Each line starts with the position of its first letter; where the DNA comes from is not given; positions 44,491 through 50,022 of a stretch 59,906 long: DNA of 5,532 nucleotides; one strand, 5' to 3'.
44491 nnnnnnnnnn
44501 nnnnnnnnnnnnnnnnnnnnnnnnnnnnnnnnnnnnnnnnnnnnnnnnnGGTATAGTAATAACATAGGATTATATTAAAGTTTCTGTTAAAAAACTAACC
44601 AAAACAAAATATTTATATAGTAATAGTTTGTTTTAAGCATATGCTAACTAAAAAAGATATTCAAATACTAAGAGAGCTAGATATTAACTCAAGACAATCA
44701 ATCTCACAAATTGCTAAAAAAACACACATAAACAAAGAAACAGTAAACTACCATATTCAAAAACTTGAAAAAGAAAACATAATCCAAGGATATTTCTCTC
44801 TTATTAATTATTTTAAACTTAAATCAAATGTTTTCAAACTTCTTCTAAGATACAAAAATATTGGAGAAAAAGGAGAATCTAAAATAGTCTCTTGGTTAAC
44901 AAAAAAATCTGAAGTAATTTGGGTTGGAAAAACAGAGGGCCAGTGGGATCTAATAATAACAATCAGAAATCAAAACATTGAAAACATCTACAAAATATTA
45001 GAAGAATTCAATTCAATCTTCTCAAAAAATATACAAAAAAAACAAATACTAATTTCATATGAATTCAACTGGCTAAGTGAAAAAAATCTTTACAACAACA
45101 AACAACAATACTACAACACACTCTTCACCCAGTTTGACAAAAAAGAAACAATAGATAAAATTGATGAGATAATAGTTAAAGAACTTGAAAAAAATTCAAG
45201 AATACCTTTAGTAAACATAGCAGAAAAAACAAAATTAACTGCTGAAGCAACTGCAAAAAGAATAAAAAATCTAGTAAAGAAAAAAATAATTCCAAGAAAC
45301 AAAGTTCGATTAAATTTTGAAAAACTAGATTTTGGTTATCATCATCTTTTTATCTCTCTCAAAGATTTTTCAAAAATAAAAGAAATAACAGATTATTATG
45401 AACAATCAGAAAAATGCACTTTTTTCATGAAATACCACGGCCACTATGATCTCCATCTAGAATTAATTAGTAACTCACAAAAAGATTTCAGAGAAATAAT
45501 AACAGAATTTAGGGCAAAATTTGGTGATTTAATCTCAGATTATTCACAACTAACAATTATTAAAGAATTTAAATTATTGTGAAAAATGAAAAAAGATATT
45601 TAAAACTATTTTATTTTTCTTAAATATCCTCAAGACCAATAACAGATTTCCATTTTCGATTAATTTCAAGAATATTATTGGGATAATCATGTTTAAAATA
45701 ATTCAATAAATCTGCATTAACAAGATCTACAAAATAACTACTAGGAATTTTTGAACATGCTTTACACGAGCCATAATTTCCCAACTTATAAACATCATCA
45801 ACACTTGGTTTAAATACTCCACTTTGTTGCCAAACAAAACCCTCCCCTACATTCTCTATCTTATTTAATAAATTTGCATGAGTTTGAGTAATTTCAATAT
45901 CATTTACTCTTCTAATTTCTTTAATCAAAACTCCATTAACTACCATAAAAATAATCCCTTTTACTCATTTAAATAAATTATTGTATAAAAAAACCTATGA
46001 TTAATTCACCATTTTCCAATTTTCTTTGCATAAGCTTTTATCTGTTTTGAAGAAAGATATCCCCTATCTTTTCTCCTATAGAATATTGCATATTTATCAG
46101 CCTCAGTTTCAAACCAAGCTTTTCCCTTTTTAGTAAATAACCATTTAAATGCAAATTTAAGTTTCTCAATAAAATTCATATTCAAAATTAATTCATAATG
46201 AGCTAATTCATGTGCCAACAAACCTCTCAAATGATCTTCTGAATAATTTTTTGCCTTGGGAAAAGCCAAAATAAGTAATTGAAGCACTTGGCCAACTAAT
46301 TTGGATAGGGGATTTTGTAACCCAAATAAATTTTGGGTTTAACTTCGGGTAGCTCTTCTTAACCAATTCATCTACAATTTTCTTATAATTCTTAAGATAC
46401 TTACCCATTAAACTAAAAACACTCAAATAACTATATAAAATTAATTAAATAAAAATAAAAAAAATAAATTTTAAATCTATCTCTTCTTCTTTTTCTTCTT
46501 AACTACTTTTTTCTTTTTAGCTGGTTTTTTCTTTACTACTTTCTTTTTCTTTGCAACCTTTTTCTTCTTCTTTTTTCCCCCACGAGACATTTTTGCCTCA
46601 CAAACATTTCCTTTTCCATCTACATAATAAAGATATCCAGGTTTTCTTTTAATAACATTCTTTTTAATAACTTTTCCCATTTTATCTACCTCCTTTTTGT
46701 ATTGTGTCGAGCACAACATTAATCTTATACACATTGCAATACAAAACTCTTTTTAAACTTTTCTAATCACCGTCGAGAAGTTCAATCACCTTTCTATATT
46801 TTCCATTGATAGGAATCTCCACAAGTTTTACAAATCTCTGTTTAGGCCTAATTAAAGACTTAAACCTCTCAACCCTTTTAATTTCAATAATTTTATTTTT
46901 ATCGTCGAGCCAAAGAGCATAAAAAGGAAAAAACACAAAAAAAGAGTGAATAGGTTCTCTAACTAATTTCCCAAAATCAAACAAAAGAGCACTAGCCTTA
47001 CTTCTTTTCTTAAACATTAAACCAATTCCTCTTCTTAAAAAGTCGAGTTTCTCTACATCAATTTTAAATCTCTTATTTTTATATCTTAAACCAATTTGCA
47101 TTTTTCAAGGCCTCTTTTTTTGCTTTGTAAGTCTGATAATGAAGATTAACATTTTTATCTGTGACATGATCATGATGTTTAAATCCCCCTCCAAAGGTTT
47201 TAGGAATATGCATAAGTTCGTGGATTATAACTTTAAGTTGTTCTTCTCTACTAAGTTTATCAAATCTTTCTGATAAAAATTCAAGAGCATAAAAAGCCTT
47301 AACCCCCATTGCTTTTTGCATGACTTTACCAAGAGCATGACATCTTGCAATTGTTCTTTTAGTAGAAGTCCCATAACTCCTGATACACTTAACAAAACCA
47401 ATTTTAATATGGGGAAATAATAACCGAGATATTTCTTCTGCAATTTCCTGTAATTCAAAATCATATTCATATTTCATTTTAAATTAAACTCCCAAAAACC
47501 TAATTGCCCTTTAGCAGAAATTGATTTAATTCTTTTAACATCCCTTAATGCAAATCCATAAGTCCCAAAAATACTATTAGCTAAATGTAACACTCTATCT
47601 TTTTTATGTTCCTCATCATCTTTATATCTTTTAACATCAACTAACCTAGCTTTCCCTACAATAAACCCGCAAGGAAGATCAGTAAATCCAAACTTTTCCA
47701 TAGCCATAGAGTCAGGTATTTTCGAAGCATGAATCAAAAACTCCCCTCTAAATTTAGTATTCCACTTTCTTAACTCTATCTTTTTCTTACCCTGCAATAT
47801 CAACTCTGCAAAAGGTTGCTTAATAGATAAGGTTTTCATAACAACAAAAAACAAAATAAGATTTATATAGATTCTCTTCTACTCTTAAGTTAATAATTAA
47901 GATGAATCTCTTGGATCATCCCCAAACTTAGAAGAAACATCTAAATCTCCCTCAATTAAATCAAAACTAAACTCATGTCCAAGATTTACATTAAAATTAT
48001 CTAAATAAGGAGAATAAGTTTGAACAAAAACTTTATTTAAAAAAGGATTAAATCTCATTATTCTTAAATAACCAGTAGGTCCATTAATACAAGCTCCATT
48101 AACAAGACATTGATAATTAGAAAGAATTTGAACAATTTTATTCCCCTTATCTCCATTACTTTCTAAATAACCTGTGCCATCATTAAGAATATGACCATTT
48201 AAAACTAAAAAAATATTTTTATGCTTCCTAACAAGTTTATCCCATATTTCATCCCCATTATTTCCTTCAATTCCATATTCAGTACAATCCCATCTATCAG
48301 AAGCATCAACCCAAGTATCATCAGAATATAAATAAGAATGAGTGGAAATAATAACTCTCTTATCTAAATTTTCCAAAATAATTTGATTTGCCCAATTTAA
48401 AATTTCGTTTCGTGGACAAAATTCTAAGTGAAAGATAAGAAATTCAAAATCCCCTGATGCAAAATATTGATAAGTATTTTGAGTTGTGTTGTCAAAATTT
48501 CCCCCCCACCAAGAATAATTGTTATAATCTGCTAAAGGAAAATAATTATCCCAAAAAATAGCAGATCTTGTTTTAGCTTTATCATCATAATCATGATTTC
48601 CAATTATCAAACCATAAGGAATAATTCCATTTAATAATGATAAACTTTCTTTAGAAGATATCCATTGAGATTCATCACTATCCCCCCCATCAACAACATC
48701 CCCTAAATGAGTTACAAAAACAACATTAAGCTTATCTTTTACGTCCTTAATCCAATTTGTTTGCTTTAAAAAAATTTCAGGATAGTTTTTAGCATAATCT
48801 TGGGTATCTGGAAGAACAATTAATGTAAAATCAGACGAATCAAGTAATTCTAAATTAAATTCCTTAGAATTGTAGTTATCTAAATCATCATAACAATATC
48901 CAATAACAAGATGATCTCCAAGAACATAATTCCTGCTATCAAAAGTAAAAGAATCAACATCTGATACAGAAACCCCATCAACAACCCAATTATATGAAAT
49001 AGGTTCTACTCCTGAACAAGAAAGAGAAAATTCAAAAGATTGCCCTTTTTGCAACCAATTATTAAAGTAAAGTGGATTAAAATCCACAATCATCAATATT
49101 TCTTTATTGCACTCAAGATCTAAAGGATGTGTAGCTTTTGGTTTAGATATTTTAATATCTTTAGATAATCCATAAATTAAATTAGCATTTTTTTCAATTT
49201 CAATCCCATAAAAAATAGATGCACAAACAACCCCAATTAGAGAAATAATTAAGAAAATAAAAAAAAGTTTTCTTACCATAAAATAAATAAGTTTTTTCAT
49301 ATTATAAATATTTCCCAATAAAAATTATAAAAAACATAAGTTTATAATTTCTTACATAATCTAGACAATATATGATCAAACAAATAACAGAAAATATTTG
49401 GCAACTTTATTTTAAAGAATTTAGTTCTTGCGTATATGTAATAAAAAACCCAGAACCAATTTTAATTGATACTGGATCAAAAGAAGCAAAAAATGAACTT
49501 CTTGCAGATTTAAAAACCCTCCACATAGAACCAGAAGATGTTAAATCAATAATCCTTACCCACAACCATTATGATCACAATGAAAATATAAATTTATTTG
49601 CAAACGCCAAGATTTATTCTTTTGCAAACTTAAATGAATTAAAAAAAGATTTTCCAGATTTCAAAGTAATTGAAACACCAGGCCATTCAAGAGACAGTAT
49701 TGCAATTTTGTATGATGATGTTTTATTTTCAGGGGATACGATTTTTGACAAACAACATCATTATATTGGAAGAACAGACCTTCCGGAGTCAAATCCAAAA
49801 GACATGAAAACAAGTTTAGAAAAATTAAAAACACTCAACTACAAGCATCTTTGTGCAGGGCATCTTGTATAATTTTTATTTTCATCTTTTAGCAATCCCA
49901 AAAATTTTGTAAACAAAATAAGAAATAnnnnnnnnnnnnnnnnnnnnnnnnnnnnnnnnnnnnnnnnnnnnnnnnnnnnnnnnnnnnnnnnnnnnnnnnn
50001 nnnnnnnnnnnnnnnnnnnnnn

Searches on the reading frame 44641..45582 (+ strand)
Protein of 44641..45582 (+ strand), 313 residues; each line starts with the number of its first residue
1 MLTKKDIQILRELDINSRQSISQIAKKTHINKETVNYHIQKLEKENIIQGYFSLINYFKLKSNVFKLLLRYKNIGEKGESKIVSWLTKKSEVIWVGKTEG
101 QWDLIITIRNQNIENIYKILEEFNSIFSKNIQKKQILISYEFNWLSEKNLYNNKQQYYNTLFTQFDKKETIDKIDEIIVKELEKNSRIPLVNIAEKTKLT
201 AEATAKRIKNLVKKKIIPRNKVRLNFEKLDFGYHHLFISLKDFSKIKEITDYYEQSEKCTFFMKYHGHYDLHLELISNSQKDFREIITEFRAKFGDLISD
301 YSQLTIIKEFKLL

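Call 60: search_protein_families(library=pfam, proteins=[window:44641-45582:+], max_evalue=0.0001)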
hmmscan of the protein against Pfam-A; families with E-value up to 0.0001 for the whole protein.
window:44641-45582:+ (313 aa): 8 families
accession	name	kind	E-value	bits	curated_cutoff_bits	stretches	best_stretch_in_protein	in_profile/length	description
PF13404.12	HTH_AsnC-type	-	4.7e-18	65.2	27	2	171-211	1-41/42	AsnC-type helix-turn-helix domain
PF13412.12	HTH_24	-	6.3e-18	64.5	21.9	2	2-49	1-48/48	Winged helix-turn-helix DNA-binding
PF01047.28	MarR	-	5.1e-08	33.1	24.6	1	2-49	1-48/59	MarR family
PF12802.13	MarR_2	-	8.3e-07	29.5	27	0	3-48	4-50/61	MarR family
PF12840.13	HTH_20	-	2.3e-06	27.9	27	1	9-47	9-47/51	Helix-turn-helix domain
PF09202.17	Rio2_N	-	6.8e-06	26.8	27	0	186-225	23-62/82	Rio2, N-terminal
PF01022.26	HTH_5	-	1.4e-05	25.3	22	1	7-48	5-45/47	Bacterial regulatory protein, arsR family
PF25212.1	HVO_A0114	-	7.8e-05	22.8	27.6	0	2-49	20-67/84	HVO_A0114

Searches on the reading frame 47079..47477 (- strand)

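Call 60: search_protein_families(library=pfam, proteins=[window:47079-47477:-], max_evalue=0.0001)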
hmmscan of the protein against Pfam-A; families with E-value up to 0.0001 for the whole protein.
window:47079-47477:- (132 aa): 1 family
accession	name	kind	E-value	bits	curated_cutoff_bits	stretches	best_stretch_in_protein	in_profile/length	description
PF18894.6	PhageMetallopep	-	4.2e-20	72.6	23.7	1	2-103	2-111/134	Putative phage metallopeptidase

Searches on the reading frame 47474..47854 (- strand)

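Call 60: search_protein_families(library=pfam, proteins=[window:47474-47854:-], max_evalue=0.0001)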
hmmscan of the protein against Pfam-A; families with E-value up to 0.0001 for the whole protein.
window:47474-47854:- (126 aa): 1 family
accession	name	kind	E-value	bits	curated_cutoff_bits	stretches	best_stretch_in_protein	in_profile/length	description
PF04266.20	ASCH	-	2e-09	38.5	21.2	1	9-82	1-60/103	ASCH domain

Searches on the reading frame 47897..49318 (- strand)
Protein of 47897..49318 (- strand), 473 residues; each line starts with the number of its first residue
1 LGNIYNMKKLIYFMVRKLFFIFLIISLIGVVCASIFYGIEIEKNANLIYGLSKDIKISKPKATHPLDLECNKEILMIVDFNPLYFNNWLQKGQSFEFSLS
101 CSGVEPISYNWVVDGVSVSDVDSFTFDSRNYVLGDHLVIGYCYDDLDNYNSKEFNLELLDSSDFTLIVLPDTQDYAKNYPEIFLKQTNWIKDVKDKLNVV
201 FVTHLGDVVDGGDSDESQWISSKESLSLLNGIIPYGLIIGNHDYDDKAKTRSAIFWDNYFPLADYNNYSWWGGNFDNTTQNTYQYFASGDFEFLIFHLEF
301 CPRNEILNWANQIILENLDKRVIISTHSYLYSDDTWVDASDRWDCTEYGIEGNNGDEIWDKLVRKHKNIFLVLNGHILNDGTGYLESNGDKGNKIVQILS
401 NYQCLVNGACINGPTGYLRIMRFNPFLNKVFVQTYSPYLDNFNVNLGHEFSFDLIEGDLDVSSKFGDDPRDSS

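Call 60: search_protein_families(library=pfam, proteins=[window:47897-49318:-], max_evalue=0.0001)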
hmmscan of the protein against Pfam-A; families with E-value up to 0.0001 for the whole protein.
window:47897-49318:- (473 aa): 1 family
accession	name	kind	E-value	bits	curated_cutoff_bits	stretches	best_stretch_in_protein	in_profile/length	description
PF00149.33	Metallophos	-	5.6e-09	37.1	21.5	1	167-377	4-188/191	Calcineurin-like phosphoesterase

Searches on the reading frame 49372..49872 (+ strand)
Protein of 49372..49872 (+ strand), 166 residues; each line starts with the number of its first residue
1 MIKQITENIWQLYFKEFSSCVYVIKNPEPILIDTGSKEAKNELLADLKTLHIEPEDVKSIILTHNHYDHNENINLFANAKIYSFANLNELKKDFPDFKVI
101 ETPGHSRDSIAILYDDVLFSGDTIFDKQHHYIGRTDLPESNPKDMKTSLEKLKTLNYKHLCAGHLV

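Call 60: search_protein_families(library=pfam, proteins=[window:49372-49872:+], max_evalue=0.0001)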
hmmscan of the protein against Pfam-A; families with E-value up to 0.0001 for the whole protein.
window:49372-49872:+ (166 aa): 1 family
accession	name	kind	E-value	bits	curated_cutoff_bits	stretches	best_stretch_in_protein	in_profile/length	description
PF00753.33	Lactamase_B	-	5.2e-20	72.7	22.7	2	17-80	5-67/196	Metallo-beta-lactamase superfamily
